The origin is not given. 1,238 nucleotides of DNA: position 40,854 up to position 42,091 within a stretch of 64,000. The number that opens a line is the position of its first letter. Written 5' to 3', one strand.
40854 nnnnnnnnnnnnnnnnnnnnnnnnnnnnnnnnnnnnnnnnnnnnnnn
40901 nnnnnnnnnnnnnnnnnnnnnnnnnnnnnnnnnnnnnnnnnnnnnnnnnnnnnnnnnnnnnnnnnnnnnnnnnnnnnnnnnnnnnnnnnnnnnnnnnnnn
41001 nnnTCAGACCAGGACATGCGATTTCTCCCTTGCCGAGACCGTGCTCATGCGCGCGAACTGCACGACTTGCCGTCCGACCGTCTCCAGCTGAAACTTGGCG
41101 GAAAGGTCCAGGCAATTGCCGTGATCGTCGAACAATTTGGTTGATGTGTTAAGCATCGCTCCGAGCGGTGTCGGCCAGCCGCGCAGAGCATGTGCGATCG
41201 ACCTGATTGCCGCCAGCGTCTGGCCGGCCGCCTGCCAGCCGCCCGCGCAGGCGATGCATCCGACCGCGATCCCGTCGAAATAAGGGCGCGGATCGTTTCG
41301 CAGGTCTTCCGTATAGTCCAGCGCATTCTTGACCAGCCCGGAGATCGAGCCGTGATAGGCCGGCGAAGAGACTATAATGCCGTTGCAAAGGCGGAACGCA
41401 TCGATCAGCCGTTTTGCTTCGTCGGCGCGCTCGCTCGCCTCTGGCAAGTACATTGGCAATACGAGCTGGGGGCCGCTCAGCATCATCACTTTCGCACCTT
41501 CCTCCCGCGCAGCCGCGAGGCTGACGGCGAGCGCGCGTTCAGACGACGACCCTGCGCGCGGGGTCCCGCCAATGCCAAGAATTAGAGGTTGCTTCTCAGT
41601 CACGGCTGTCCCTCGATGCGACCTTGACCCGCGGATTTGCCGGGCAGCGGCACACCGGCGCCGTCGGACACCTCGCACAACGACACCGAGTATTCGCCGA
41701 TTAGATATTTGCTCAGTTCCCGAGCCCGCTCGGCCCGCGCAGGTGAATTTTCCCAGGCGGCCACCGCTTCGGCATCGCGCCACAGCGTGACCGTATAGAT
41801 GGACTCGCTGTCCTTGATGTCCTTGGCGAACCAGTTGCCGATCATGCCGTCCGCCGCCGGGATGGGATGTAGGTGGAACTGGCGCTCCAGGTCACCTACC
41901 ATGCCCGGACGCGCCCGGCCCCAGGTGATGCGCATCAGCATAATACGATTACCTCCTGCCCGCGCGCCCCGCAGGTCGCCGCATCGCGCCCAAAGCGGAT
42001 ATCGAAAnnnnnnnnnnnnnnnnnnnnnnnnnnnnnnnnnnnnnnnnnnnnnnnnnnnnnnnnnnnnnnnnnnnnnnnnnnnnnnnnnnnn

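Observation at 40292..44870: MarR-controlled operon: SnoaL, LigM-like demethylase with a remodelled pocket, ABM, FMN reductase and a decarboxylase-like aldolase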

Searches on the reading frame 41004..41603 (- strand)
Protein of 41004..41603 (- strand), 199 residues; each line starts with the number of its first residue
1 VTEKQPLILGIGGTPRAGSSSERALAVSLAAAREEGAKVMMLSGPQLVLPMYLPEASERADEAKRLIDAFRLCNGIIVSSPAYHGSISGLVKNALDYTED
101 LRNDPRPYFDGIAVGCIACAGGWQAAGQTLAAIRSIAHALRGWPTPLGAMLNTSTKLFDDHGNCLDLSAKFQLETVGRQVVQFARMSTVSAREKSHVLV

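Call 11: search_solved_structures(query=window:41004-41600:-, max_evalue=0.01)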
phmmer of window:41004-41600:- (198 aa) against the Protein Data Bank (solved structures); distinct sequences matched with E-value up to 0.01: 11.
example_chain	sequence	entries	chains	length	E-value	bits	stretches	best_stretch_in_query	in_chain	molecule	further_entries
7f76_A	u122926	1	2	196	5.4e-10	42.6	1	8-146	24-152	FMN-dependent NADPH-quinone reductase (azoR)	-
1nni_1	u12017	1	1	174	8.2e-06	28.9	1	8-137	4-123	hypothetical protein yhda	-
2gsw_A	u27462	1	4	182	8.3e-06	28.9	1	8-138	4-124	yhdA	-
3gfr_A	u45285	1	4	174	9e-06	28.8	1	8-136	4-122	FMN-dependent NADPH-azoreductase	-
3gfs_A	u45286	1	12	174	1.1e-05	28.5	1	8-136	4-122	FMN-dependent NADPH-azoreductase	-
1rtt_A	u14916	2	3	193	1.3e-05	28.3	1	7-171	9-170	conserved hypothetical protein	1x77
3gfq_A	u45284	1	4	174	1.6e-05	28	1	8-135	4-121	FMN-dependent NADPH-azoreductase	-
7bx9_A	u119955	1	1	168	2.3e-05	27.5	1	7-139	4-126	Azoreductase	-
7qw4_A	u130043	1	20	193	0.0032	20.5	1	63-101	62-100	NADPH-dependent FMN reductase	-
4hs4_A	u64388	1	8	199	0.0066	19.5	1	19-128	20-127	Chromate reductase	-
3s2y_A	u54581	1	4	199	0.0072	19.4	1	19-128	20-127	Chromate reductase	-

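Call 72: find_homologous_proteins(query=window:41004-41603:-, max_evalue=1e-20)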
Query window:41004-41603:- (199 aa): 6343 proteins with E <= 1e-20 among 8000 candidates; the best 120 are listed.
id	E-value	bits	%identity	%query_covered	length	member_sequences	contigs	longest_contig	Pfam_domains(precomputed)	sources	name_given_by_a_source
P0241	2.8e-126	437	100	100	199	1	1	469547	PF03358.21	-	-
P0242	6.8e-99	347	79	98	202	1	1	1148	PF03358.21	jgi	jgi:FMN reductase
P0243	7.7e-96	337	80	94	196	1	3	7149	PF03358.21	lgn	-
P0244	1.8e-95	336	76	97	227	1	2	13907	PF03358.21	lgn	-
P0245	3.4e-95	335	80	93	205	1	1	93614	PF03358.21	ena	-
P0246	1.5e-93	330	79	91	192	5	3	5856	PF03358.21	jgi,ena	jgi:FMN reductase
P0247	2.7e-92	326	78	91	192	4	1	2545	PF03358.21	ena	-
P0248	6.3e-92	325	76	93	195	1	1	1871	PF03358.21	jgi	jgi:FMN reductase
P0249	1.0e-89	317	76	91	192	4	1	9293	PF03358.21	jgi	jgi:FMN reductase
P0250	1.7e-89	317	75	93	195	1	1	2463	PF03358.21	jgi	jgi:FMN reductase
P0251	1.8e-89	317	78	91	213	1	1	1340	PF03358.21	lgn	-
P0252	3.0e-89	316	72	97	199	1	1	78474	PF03358.21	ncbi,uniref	ncbi:NAD(P)H-dependent oxidoreductase [Xanthobacter sp. DSM 24535]|uniref:NADPH-dependent FMN reduct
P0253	3.9e-89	315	76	92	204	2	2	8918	PF03358.21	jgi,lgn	jgi:FMN reductase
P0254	8.5e-89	314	76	91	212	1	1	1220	PF03358.21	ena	-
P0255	1.0e-88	314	75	93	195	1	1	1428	PF03358.21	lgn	-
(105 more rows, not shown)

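Call 73: find_encoding_contigs(protein=P0245, flank=6000, max_places=2)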
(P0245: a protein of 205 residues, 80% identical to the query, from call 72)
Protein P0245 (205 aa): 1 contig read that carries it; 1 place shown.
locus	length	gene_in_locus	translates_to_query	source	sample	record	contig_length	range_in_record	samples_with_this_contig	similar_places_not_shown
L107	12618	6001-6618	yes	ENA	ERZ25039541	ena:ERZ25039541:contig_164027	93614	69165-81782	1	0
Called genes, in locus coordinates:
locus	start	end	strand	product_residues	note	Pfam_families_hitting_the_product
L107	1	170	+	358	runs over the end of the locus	PF00384:Molybdopterin (weak)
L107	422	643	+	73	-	PF01568:Molydop_binding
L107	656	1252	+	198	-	PF13187:Fer4_9 (faint), PF12838:Fer4_7 (weak), PF13247:Fer4_11, PF00037:Fer4, PF12797:Fer4_2 (weak), PF12837:Fer4_6, PF13237:Fer4_10 (weak), PF12838:Fer4_7 (weak)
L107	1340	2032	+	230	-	PF01292:Ni_hydr_CYTB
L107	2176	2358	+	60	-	-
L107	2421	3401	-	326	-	PF03401:TctC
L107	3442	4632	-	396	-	PF00296:Bac_luciferase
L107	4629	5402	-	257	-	PF00561:Abhydrolase_1, PF00975:Thioesterase (weak), PF12146:Hydrolase_4, PF12697:Abhydrolase_6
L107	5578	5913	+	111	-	-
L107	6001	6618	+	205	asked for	PF03358:FMN_red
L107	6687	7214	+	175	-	PF03205:MobB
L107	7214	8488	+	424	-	PF03453:MoeA_N, PF00994:MoCF_biosynth, PF03454:MoeA_C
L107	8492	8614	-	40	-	-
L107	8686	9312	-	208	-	PF12804:NTP_transf_3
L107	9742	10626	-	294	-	PF02634:FdhD-NarQ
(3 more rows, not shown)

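Call 74: find_encoding_contigs(protein=P0244, flank=6000, max_places=2)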
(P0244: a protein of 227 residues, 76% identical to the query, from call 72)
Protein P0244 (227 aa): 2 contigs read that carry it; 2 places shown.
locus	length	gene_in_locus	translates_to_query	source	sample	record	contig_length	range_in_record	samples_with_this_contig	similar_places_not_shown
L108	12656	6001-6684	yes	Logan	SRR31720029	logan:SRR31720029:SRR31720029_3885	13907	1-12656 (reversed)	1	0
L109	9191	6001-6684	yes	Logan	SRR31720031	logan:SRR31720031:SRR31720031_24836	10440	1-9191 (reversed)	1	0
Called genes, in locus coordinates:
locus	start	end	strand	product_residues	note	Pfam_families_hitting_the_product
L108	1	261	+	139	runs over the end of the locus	PF02566:OsmC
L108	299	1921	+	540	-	PF00890:FAD_binding_2, PF01134:GIDA (faint), PF01266:DAO, PF01946:Thi4 (weak), PF03486:HI0933_like (faint), PF07992:Pyr_redox_2 (weak), PF12831:FAD_oxidored, PF13450:NAD_binding_8 (weak)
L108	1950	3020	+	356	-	PF03401:TctC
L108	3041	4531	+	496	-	PF01970:TctA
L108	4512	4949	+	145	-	PF07331:TctB (weak)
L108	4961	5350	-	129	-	-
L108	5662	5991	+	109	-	PF03992:ABM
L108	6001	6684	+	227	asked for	PF03358:FMN_red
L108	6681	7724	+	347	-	-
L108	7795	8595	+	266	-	PF00561:Abhydrolase_1, PF12146:Hydrolase_4, PF12697:Abhydrolase_6, PF03096:Ndr (weak)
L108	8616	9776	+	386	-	PF00296:Bac_luciferase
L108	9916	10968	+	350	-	PF05145:AbrB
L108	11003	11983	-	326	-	-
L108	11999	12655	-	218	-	?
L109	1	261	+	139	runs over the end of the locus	PF02566:OsmC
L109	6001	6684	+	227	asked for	PF03358:FMN_red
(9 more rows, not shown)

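Call 92: search_protein_families(library=ncbifam, proteins=[L108:6681-7724:+, L108:8616-9776:+, L108:7795-8595:+, L108:5662-5991:+, L108:299-1921:+], max_evalue=0.001)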
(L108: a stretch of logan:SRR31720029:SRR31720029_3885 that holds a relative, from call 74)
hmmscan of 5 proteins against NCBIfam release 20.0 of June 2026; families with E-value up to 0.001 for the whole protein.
L108:6681-7724:+ (347 aa): 1 family
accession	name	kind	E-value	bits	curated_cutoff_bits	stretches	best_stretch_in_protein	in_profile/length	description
TIGR01728.1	SsuA_fam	subfamily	1e-06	28.2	163.5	0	79-149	62-130/290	aliphatic sulfonate ABC transporter substrate-binding protein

L108:8616-9776:+ (386 aa): 15 families
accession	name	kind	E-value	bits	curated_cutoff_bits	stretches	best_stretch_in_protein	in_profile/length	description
TIGR03619.1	F420_Rv2161c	subfamily_domain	2.5e-19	69.8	166.9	1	76-238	48-208/247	TIGR03619 family F420-dependent LLM class oxidoreductase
TIGR04036.1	LLM_CE1758_fam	subfamily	3.4e-16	59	479.1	1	50-242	36-229/355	CE1758 family FMN-dependent luciferase-like monooxygenase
TIGR03858.1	LLM_2I7G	subfamily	4.3e-15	55.5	462.25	1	42-259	26-242/337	Atu2307/SP_0267 family LLM class monooxygenase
TIGR03560.1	F420_Rv1855c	subfamily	1.6e-13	51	231.4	1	40-200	11-179/227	TIGR03560 family F420-dependent LLM class oxidoreductase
TIGR04020.1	seco_metab_LLM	subfamily_domain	9.6e-12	44.7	244.45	1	38-240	15-219/341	MupA/Atu3671 family FMN-dependent luciferase-like monooxygenase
TIGR03558.1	oxido_grp_1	subfamily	3.5e-11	42.9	166.95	1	59-369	38-323/325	MsnO8 family LLM class oxidoreductase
TIGR04027.1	LLM_KPN_01858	hypoth_equivalog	1.5e-08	34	412.9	1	39-211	17-181/326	putative FMN-dependent luciferase-like monooxygenase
NF052255.1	luciferase_Beta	exception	8.4e-08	31.6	500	1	57-198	40-179/325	luciferase subunit beta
TIGR03617.1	F420_MSMEG_2256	subfamily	3.6e-07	29.4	278.15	1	82-266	29-217/318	TIGR03617 family F420-dependent LLM class oxidoreductase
TIGR03565.1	alk_sulf_monoox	equivalog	1.3e-06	27.7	518.2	1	69-277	52-252/346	FMNH2-dependent alkanesulfonate monooxygenase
NF052254.1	luciferase_Alph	exception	1.6e-06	27.6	600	1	40-210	20-188/354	luciferase subunit alpha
NF001939.1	PRK00719.1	subfamily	9.5e-06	24.6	510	1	75-202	56-182/373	alkanesulfonate monooxygenase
TIGR03621.1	F420_MSMEG_2516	subfamily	8.1e-05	21.9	213.15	1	51-194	23-156/295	TIGR03621 family F420-dependent LLM class oxidoreductase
TIGR03571.1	lucif_BA3436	subfamily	0.00015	21.1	303.9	1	76-232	71-225/304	TIGR03571 family LLM class oxidoreductase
TIGR03860.1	FMN_nitrolo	subfamily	0.00025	20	279.7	0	46-130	44-127/422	NtaA/DmoA family FMN-dependent monooxygenase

L108:7795-8595:+ (266 aa): 30 families (the best 25 are shown)
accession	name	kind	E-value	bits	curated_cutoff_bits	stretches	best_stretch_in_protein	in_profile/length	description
NF011457.0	PRK14875.1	equivalog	1.8e-24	86.4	307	1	11-265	111-370/372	acetoin dehydrogenase dihydrolipoyllysine-residue acetyltransferase subunit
TIGR02427.1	protocat_pcaD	equivalog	1.6e-23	83.4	255.85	2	46-127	30-111/251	3-oxoadipate enol-lactonase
NF051488.1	bifunc_PcaDC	exception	3.8e-22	78.9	390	1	47-265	30-251/375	bifunctional 3-oxoadipate enol-lactonase/4-carboxymuconolactone decarboxylase PcaDC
NF045632.1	hydroxlase_HsaD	equivalog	1.3e-19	70.3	400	1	13-133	15-142/290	4,5:9,10-diseco-3-hydroxy-5,9,17-trioxoandrosta-1(10),2-diene-4-oate hydrolase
NF050089.1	i_nPHAscl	equivalog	2.8e-18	66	300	2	21-132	8-121/288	intracellular short-chain-length polyhydroxyalkanoate depolymerase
TIGR03695.1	menH_SHCHC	equivalog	3.3e-18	66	208.55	2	195-263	183-250/252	2-succinyl-6-hydroxy-2,4-cyclohexadiene-1-carboxylate synthase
TIGR03056.1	bchO_mg_che_rel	equivalog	4.1e-17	62.1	172.55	2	30-115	28-115/278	alpha/beta fold hydrolase BchO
TIGR03611.1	RutD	equivalog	5.7e-17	61.9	238.5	2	48-126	32-111/258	pyrimidine utilization protein D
NF051487.1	bifunc_PcaCD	exception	1.1e-15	57.6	430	2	195-265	342-412/413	bifunctional 4-carboxymuconolactone decarboxylase/3-oxoadipate enol-lactonase PcaCD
TIGR03343.1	biphenyl_bphD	equivalog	4.3e-14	52.4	462.15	1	17-265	17-281/282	2-hydroxy-6-oxo-6-phenylhexa-2,4-dienoate hydrolase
TIGR01738.1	bioH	equivalog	6.4e-14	52.2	206.95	2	198-263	179-244/245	pimeloyl-ACP methyl ester esterase BioH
NF052614.1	AB_fold_OlsI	equivalog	6.2e-13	48.9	385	1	99-264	93-255/272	ornithine lipid biosynthesis O-acyltransferase OlsI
NF007954.0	PRK10673.1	equivalog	1.3e-12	47.5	399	2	32-138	18-126/255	esterase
NF002873.0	PRK03204.1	equivalog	9.6e-12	44.8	466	1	21-126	25-132/286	haloalkane dehalogenase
NF002938.0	PRK03592.1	equivalog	7e-11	42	241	1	5-128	5-129/298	haloalkane dehalogenase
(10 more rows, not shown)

L108:5662-5991:+ (109 aa): 0 families

L108:299-1921:+ (540 aa): 77 families (the best 25 are shown)
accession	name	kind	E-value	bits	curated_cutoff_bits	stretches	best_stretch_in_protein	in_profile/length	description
NF009478.0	PRK12844.1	equivalog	1.4e-99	334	789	1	1-537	3-552/559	3-ketosteroid-delta-1-dehydrogenase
NF053676.1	4oxCHCAChcC1Cy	equivalog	4.2e-92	309.3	1000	1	6-533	1-526/528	4-oxocyclohexanecarboxylate 2-dehydrogenase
NF005882.1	PRK07843.1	equivalog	1.4e-85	287.8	788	1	6-532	1-546/547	3-oxosteroid 1-dehydrogenase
NF004789.0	PRK06134.1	subfamily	7.8e-85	285.6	747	2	194-536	215-570/581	FAD-dependent oxidoreductase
NF009477.0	PRK12843.1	equivalog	2.8e-81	273.7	758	1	2-535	12-570/578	FAD-dependent oxidoreductase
NF009473.0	PRK12835.1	subfamily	1.7e-71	241.4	837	1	2-535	7-568/585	FAD-binding protein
NF009476.0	PRK12839.1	equivalog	3.1e-71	240.2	940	2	195-537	213-568/572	FAD-dependent oxidoreductase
NF009474.0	PRK12837.1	equivalog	1.3e-56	192.5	675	2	194-536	171-511/513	FAD-binding protein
NF009479.0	PRK12845.1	equivalog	6.5e-55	186.6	793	2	177-532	204-562/566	3-ketosteroid-delta-1-dehydrogenase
NF053677.1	Desat2ChcC2Cyan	equivalog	7.9e-50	169.7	900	2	177-526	186-544/558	4-oxocyclohex-2-ene-1-carboxylate 5-dehydrogenase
NF006130.0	PRK08274.1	equivalog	3e-45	154.9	369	2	178-529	114-454/467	FAD-dependent tricarballylate dehydrogenase TcuA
TIGR01813.1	flavo_cyto_c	subfamily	2.9e-43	148.2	285.45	2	186-526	118-439/444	flavocytochrome c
NF053717.1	VnlPnlRedVprA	equivalog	1.6e-40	139.3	600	3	4-141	4-140/481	vinyl phenol reductase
NF005510.0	PRK07121.1-3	subfamily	5.2e-39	134.3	481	2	195-529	179-482/492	FAD-binding protein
NF005511.0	PRK07121.1-4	equivalog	1.7e-35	122.5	466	3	2-111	16-125/553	FAD-binding protein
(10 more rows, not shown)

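Call 93: search_solved_structures(query=L108:6681-7724:+, max_evalue=0.01)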
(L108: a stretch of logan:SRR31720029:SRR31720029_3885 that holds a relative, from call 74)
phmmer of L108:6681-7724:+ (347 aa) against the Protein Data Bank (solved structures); distinct sequences matched with E-value up to 0.01: 1.
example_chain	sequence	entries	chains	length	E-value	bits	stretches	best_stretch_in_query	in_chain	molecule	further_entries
9jp7_A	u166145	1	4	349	1.9e-78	267.3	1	20-345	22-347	4,5-dihydroxyphthalate decarboxylase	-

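Call 95: find_related_loci(query=A2, collection=genome_contigs, flank=9000)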
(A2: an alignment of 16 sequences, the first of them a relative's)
Query A2 (199 aa) in genome_contigs; peptide patterns used: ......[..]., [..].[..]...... (x = any residue, [..] = any of these).
600 stretches matched a pattern (row limit reached: there are more); 589 encode a relative of the query (tblastn E <= 1e-3); the best 80 are kept; 80 distinct loci.
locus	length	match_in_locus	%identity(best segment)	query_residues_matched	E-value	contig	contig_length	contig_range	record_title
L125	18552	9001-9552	74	3-186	1e-91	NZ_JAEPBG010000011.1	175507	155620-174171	Noviherbaspirillum pedocola strain DKR-6 contig11, whole genome shotgun sequence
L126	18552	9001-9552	70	1-185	3e-87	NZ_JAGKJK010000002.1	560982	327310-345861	Bradyrhizobium hereditatis strain WSM 1738 scaffold_1, whole genome shotgun sequence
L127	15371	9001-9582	72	3-195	4e-86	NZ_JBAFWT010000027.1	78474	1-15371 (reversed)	Xanthobacter sp. DSM 24535 strain W30 Contig027, whole genome shotgun sequence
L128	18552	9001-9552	68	3-186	3e-86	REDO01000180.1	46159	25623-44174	MAG: Salinarimonadaceae bacterium isolate GEM2.Bin33 NODE_632_length_46159_cov_93.5441, whole genome shotgun sequence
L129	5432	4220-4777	66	1-186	6e-85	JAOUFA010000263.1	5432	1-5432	MAG: Betaproteobacteria bacterium isolate 4_1_July_SF_Bin28 4_1_July_SF_Bin28_scaffold_8923_c1, whole genome shotgun seq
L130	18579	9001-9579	67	3-195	2e-84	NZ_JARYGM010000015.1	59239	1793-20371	MAG: Pigmentiphaga sp. isolate MAG5_BQ9 NODE_15_length_59239_cov_37.995960, whole genome shotgun sequence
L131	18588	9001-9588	65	1-198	9e-86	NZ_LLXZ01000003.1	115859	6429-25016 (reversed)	Bradyrhizobium jicamae strain PAC68 contig_101, whole genome shotgun sequence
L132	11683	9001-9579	67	6-198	2e-83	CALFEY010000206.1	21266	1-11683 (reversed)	MAG TPA_asm: uncultured proteobacterium isolate SRR5576001_bin.29_CONCOCT_v1.1_MAG genome assembly, contig: ERZ795033.14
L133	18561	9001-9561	68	1-188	1e-81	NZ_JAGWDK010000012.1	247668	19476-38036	Bradyrhizobium sp. sGM-13 S19-v1_n0012, whole genome shotgun sequence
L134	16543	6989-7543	66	2-186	1e-81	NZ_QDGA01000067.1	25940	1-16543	Microvirga calopogonii strain CCBAU 65841 65841_scaffold67, whole genome shotgun sequence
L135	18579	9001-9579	64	3-195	3e-81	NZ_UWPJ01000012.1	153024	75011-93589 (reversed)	Pigmentiphaga humi isolate dnA1, whole genome shotgun sequence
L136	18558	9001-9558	70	1-186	6e-81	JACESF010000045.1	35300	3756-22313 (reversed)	MAG: Hyphomicrobiales bacterium isolate MCMED-G09 Rhizobiales-MCMED-G09-C45, whole genome shotgun sequence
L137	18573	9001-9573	66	5-195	6e-78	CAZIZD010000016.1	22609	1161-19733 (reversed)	MAG TPA_asm: uncultured Alcaligenaceae bacterium isolate binchicken_co199_6 genome assembly, contig: NODE_1752_length_22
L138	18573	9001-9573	64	5-199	3e-76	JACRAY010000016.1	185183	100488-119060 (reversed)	MAG: Burkholderiales bacterium isolate NC_groundwater_1606_Pr3_B-0.1um_68_97 SR-2_scaffold_141_2018786, whole genome sho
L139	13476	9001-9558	60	1-186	1e-75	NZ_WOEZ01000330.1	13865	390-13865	Paraburkholderia elongata strain 5N id=336, whole genome shotgun sequence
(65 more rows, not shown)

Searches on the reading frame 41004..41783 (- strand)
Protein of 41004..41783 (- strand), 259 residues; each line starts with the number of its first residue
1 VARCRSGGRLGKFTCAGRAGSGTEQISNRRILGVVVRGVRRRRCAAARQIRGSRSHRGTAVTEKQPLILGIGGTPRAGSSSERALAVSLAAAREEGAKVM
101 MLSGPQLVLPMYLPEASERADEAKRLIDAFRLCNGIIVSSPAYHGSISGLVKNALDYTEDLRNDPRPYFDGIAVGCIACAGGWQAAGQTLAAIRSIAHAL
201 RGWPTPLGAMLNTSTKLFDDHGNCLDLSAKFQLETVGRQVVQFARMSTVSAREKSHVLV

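Call 3: search_protein_families(library=pfam, proteins=[window:41004-41783:-])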
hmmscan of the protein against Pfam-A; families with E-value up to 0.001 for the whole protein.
window:41004-41783:- (259 aa): 1 family
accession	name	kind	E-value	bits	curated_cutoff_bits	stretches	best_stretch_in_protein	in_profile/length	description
PF03358.20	FMN_red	-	6.2e-21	75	24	1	68-207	3-142/152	NADPH-dependent FMN reductase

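Call 4: search_protein_families(library=ncbifam, proteins=[window:41004-41783:-])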
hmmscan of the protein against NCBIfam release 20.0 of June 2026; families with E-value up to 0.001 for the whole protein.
window:41004-41783:- (259 aa): 3 families
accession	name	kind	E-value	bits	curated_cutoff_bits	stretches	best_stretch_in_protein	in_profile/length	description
TIGR03567.1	FMN_reduc_SsuE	equivalog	6.2e-07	29.5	164.05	1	68-157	2-90/171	NADPH-dependent FMN reductase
TIGR02690.1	resist_ArsH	equivalog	1e-06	28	292.25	1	57-244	18-200/219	arsenical resistance protein ArsH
TIGR03566.1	FMN_reduc_MsuE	equivalog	0.00025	20.9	212.5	1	115-159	51-95/174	FMN reductase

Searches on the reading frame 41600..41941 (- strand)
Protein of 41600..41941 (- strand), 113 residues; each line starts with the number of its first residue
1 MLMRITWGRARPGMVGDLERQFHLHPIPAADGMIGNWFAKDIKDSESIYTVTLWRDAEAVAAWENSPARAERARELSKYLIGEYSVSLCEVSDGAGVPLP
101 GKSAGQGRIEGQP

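Call 3: search_protein_families(library=pfam, proteins=[window:41600-41941:-])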
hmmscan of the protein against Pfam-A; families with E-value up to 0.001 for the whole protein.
window:41600-41941:- (113 aa): 1 family
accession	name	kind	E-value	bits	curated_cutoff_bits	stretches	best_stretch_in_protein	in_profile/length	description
PF03992.22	ABM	-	1.7e-05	25.3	23.1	1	12-68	12-71/78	Antibiotic biosynthesis monooxygenase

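Call 4: search_protein_families(library=ncbifam, proteins=[window:41600-41941:-])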
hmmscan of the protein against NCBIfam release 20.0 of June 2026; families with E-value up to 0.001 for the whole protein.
window:41600-41941:- (113 aa): 0 families

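Call 12: search_solved_structures(query=window:41600-41941:-, max_evalue=1)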
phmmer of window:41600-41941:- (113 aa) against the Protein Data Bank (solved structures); distinct sequences matched with E-value up to 1: 9.
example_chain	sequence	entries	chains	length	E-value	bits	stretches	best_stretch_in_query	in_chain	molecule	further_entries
4nl5_A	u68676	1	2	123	6e-06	29.7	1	13-105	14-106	Heme-degrading monooxygenase HmoB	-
6ple_A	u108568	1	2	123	6.8e-06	29.5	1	13-105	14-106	Heme oxygenase (mycobilin-producing)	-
3hx9_A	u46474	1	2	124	8.7e-06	29.2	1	13-81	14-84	Protein Rv3592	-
5uq4_A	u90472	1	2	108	1.5e-05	28.4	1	13-75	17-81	Monooxygenase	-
6ds7_A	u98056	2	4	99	1.7e-05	28.3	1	13-75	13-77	Heme-degrading monooxygenase HmoB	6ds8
1iuj_A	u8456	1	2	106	0.097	16.1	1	26-71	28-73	hypothetical protein TT1380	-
1x7v_A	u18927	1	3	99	0.74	13.3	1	9-67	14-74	PA3566 protein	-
8ae5_C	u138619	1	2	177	0.91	13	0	33-72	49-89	Macrocypin-1a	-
3h6q_A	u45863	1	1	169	0.99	12.9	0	33-72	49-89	Macrocypin 1a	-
